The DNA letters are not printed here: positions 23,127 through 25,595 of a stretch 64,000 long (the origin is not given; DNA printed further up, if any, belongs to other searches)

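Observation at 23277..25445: In-frame TrmB-ThrC fusion ORF retaining an internal Shine-Dalgarno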

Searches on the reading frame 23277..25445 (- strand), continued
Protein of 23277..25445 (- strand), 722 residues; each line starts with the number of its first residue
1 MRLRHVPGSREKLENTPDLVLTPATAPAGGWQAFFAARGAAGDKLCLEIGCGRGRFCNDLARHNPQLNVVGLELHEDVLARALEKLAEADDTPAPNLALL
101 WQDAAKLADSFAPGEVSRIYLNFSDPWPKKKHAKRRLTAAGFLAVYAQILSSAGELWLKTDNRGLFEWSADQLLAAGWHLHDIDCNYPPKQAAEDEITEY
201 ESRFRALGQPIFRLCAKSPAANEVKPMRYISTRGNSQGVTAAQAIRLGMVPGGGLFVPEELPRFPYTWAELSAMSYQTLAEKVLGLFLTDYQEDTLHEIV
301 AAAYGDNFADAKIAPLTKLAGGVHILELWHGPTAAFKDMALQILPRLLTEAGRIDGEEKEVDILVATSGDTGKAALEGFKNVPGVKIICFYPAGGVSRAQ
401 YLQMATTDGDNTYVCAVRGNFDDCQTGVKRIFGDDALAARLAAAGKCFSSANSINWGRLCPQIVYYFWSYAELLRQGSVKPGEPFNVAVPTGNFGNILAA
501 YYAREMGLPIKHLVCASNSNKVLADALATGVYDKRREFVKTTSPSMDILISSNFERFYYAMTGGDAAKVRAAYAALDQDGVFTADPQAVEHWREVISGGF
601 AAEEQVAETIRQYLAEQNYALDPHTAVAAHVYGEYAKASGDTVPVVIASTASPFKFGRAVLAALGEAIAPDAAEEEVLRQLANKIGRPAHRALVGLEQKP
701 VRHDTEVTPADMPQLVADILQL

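Call 19: find_encoding_contigs(protein=P0043, flank=6000, max_places=1)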
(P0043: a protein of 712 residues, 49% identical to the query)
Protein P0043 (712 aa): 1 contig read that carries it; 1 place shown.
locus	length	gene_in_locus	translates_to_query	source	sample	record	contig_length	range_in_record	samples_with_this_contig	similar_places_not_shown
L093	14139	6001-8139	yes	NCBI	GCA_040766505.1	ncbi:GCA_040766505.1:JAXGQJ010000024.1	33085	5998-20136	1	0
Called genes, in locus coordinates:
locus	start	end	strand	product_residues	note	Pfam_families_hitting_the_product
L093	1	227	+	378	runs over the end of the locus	PF01855:POR_N, PF02780:Transketolase_C (weak), PF17147:PFOR_II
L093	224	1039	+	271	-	PF02775:TPP_enzyme_C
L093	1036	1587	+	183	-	PF01558:POR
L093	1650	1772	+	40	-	-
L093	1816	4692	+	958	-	PF00873:ACR_tran, PF03176:MMPL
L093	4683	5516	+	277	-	PF00873:ACR_tran, PF03176:MMPL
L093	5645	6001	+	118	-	-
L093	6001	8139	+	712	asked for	PF02390:Methyltransf_4, PF13649:Methyltransf_25 (faint), PF14821:Thr_synth_N, PF00291:PALP, PF24857:THR4_C (weak)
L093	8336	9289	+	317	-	PF25819:Nal1_C (faint)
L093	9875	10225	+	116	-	PF00005:ABC_tran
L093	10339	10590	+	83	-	-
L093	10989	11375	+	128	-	PF01061:ABC2_membrane, PF12698:ABC2_membrane_3, PF12730:ABC2_membrane_4 (weak)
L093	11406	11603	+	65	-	-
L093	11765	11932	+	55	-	-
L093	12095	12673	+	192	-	PF25087:GMPPB_C (faint), PF00132:Hexapep (faint)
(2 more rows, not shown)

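Call 20: find_encoding_contigs(protein=P0045, flank=3000, max_places=1)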
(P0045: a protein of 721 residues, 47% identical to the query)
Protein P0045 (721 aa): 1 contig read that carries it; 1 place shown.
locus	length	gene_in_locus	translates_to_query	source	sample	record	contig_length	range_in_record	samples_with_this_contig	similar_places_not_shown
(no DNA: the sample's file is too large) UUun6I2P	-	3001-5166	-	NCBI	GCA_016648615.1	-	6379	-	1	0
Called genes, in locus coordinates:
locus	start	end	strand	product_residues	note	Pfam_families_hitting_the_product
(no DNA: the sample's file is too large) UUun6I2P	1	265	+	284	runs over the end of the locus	PF00288:GHMP_kinases_N, PF08544:GHMP_kinases_C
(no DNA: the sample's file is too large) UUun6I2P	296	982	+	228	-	PF12847:Methyltransf_18, PF04816:TrmK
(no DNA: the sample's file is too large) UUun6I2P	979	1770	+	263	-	PF01784:DUF34_NIF3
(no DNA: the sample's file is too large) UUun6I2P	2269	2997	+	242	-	PF01035:DNA_binding_1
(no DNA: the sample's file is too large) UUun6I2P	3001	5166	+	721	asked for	PF02390:Methyltransf_4, PF14821:Thr_synth_N, PF00291:PALP, PF24857:THR4_C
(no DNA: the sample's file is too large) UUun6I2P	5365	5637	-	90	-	?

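Call 27: find_encoding_contigs(protein=P0048, flank=5000, max_places=1)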
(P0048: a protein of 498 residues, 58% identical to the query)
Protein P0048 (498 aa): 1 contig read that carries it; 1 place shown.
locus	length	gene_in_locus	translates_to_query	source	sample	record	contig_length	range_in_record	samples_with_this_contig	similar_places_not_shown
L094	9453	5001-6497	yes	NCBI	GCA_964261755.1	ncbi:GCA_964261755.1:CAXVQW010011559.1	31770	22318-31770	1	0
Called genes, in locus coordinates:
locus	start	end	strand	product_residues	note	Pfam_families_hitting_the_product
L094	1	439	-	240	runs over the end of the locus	PF00528:BPD_transp_1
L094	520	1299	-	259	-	PF00497:SBP_bac_3, PF12974:Phosphonate-bd (weak)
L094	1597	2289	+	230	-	PF12847:Methyltransf_18, PF04816:TrmK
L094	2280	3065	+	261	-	PF01784:DUF34_NIF3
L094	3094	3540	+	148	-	PF06445:GyrI-like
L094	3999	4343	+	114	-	-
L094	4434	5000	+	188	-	PF02390:Methyltransf_4, PF13847:Methyltransf_31 (weak), PF08242:Methyltransf_12 (faint), PF13649:Methyltransf_25 (weak)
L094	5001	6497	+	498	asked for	PF14821:Thr_synth_N, PF00291:PALP, PF24857:THR4_C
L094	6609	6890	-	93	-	PF13451:zf_Tbcl, PF23477:zf_Tbcl_2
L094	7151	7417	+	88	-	PF00313:CSD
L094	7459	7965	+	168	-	PF00149:Metallophos (weak), PF12850:Metallophos_2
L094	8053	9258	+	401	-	PF07833:Cu_amine_oxidN1 (faint)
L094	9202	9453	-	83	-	?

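Call 34: search_solved_structures(query=window:23277-25445:-, max_evalue=0.00001, show_alignments=0)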
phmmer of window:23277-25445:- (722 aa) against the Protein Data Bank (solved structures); distinct sequences matched with E-value up to 0.00001: 18.
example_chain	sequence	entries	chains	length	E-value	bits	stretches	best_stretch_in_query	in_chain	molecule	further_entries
8g1y_A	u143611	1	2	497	4.9e-134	451.9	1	227-717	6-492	Threonine synthase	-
4f4f_A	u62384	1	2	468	6.1e-86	292.9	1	226-666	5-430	Threonine synthase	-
1kl7_A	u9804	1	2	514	3.8e-74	253.9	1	229-684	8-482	Threonine Synthase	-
3v7n_A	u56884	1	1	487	1.2e-65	225.9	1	227-673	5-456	Threonine synthase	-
1vb3_A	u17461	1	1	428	7e-52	180.3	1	231-557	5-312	Threonine synthase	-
7nyb_A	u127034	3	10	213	9.8e-46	160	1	1-214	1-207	tRNA (guanine-N(7)-)-methyltransferase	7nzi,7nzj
2fca_A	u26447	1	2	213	3.4e-45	158.2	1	1-214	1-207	tRNA (guanine-N(7)-)-methyltransferase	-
1yzh_A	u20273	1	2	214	3.7e-44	154.8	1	1-216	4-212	tRNA (guanine-N(7)-)-methyltransferase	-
3dxx_A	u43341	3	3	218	1.5e-11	47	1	44-214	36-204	tRNA (guanine-N(7)-)-methyltransferase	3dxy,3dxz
2vdv_E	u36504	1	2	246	2.8e-08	36.2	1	46-172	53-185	TRNA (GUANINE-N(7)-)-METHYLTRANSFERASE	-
2vdu_E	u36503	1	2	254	3e-08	36.1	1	46-172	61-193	TRNA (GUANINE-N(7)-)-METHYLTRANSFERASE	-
3ckk_A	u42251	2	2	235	2.3e-07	33.2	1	47-171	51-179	tRNA (guanine-N(7)-)-methyltransferase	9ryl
8d58_A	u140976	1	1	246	2.6e-07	33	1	47-171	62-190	tRNA (guanine-N(7)-)-methyltransferase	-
8h0n_B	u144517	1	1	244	2.6e-07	33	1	47-171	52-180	tRNA (guanine-N(7)-)-methyltransferase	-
29ge_A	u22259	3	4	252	2.8e-07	32.9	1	47-171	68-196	tRNA (guanine-N(7)-)-methyltransferase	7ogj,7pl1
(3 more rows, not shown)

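Call 42: predict_structure(alignment_id=A1)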
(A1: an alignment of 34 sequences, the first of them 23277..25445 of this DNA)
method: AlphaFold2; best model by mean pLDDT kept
length: 722 residues; sequences in the alignment: 34
mean_pLDDT: 89.6   pTM: 0.91
mean pLDDT of the five models: 89.6, 89.3, 88.0, 87.7, 86.6
residues with pLDDT >= 90: 463; 70-90: 227; 50-70: 29; < 50: 3
segments of 3 or more residues with pLDDT < 50: none
pLDDT, mean of each block of 10 residues (from residue 1): 73 89 92 94 95 91 95 92 81 88 94 96 84 90 95 95 94 95 93 87 92 92 80 91 86 86 95 93 94 92 65 84 92 77 87 84 84 87 89 86 91 92 84 87 86 68 94 96 97 89 97 94 91 85 68 89 95 92 96 95 96 96 95 97 96 91 92 91 93 89 91 93 89
secondary structure, 60 per line:
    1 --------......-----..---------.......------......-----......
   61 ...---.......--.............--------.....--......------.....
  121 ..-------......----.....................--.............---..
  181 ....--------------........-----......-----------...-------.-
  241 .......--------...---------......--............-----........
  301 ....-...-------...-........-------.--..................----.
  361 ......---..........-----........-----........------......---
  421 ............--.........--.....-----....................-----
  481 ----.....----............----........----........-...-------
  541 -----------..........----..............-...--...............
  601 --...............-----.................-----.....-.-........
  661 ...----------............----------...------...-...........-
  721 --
elements in order (helices of 4 or more, strands of 3 or more residues): H9-14 H31-37 E44-49 H55-63 E67-73 H76-88 E97-101 H104-109 E116-122 H130-135 H140-149 E150-160 H163-175 E179-184 H199-206 E212-217 E229-231 H241-247 E256-258 H268-273 H276-287 H293-304 E316-318 E323-327 H338-355 E360-366 H370-379 E385-392 H398-405 E412-417 H421-432 H435-443 E446-450 H456-475 E485-489 H494-505 E510-517 H522-529 E531-533 H552-561 H566-579 E581-583 H586-595 E596-600 H603-617 H623-639 E645-649 H653-663 H674-685 E705-707 H709-719
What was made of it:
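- AlphaFold pTM of 0.91 for the whole two-domain chain suggests a defined packing of the domains (call 42). pTM of 0.91 suggests an integrated two-domain protein (call 42). pTM of 0.91 implies a fixed interface (call 42).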

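Call 45: list_cluster_members(proteins=[window:23277-25445:-, P0002, P0020, P0038, P0044])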
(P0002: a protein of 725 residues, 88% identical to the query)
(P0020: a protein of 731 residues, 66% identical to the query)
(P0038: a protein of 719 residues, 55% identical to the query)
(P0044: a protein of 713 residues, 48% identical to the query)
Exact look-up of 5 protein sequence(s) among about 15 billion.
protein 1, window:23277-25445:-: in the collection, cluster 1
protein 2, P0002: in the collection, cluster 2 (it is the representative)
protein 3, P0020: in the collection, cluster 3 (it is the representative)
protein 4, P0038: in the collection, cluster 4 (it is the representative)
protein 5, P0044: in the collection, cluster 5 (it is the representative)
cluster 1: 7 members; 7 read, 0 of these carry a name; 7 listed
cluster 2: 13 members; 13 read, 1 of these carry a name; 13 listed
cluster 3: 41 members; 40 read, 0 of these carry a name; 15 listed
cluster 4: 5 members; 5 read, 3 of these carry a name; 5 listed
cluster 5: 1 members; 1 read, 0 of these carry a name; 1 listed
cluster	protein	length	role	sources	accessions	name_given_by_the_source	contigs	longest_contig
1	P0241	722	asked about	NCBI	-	-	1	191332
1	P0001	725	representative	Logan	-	-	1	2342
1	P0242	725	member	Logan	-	-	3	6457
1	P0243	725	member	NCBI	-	-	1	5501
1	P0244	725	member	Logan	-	-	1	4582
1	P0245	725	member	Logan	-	-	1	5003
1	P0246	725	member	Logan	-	-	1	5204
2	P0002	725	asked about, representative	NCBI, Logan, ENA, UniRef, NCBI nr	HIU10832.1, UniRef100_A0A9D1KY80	MAG TPA: threonine synthase [Candidatus Avidehalobacter gallistercoris] | tRNA (guanine-N(7)-)-methyltransferase n=1 Tax=Candidatus Avidehalobacter gallistercoris ... | threonine synthase [Candidatus Avidehalobacter gallistercoris]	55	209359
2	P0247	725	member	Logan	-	-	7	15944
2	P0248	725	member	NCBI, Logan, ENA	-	-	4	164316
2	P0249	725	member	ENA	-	-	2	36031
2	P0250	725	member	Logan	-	-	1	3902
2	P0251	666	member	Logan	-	-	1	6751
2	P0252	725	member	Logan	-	-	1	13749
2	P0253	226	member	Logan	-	-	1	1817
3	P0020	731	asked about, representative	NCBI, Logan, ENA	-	-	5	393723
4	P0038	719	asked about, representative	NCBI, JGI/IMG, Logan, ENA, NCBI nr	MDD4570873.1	MAG: threonine synthase [Clostridia bacterium] | threonine synthase | threonine synthase [Clostridia bacterium]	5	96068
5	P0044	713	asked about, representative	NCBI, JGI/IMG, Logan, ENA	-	-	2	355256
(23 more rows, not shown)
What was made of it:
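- The exact protein is on record from an NCBI contig of 191 kb (call 45).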

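Call 48: fold_search(model_id=the predicted structure, library=pdb)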
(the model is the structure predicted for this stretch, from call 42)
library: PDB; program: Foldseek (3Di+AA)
matches with E <= 10: 1872; with E <= 0.001: 856
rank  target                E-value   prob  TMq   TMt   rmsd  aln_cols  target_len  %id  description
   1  8g1y_A                9.6e-50  1.00  0.66  0.95   1.9       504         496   47  Crystal Structure of the Threonine Synthase from Streptococcus pneumoniae in complex with Pyridoxal 5-phosphate. (released 2023-02-15)
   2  8g1y_B                3.0e-49  1.00  0.66  0.95   2.0       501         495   48  Crystal Structure of the Threonine Synthase from Streptococcus pneumoniae in complex with Pyridoxal 5-phosphate. (released 2023-02-15)
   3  4f4f_A                8.8e-39  1.00  0.60  0.92   2.7       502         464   36  X-Ray crystal structure of PLP bound Threonine synthase from Brucella melitensis (released 2012-06-27)
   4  1kl7_A                2.3e-35  1.00  0.60  0.84   3.5       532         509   32  Crystal Structure of Threonine Synthase from Yeast (released 2002-04-24)
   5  3v7n                  1.6e-32  1.00  0.58  0.88   2.9       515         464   32  Crystal structure of Threonine synthase (thrC) from from Burkholderia thailandensis (released 2012-01-11)
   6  1vb3                  1.4e-27  1.00  0.53  0.86   3.9       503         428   29  Crystal Structure of Threonine Synthase from Escherichia coli (released 2005-06-21)
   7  1yzh_B                2.1e-17  1.00  0.27  0.89   2.4       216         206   39  Crystal Structure of the Conserved Hypothetical Protein, Methyltransferase from Streptococcus pneumoniae TIGR4 (released 2005-04-12)
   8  7nzi_A                3.4e-17  1.00  0.27  0.90   2.2       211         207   38  TrmB complex with SAH (released 2021-09-15)
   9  2fca_B                6.6e-17  1.00  0.27  0.90   2.4       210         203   38  The structure of BsTrmB (released 2006-08-15)
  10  7nyb_A                8.2e-17  1.00  0.27  0.91   2.1       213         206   38  TrmB complex with SAM (released 2021-09-15)
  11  7nyb_B                1.6e-16  1.00  0.27  0.91   2.2       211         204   38  TrmB complex with SAM (released 2021-09-15)
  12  1yzh_A                1.7e-16  1.00  0.27  0.92   2.0       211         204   40  Crystal Structure of the Conserved Hypothetical Protein, Methyltransferase from Streptococcus pneumoniae TIGR4 (released 2005-04-12)
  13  2fca_A                3.5e-16  1.00  0.27  0.90   2.2       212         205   38  The structure of BsTrmB (released 2006-08-15)
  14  7nzj_C                5.2e-15  1.00  0.27  0.91   2.2       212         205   38  Structure of bsTrmB apo (released 2021-09-15)
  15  2c2b_A                1.9e-13  1.00  0.41  0.63   7.0       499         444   19  Crystallographic structure of Arabidopsis thaliana Threonine synthase complexed with pyridoxal phosphate and S-adenosy (released 2005-11-28)
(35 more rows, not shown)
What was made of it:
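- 24804..25445 (-): TrmB domain, tRNA (guanine46-N7)-methyltransferase, aa 1-214. It includes motif I (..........) and the catalytic-type Asp125 in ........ (codon 25073..25071). Model fold TM 0.90-0.92 to TrmB structures (call 48).
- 23280..24767 (-): Threonine synthase domain, aa 227-722, long form with the Thr_synth_N domain. The PLP lysine K337 (codon 24437..24435) lies in the invariant PTAAFKD motif. Model fold TM 0.95 to 8G1Y (call 48).
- The model has pLDDT 89.6 and fold TM of 0.90-0.95 to both enzyme families (calls 42, 48).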
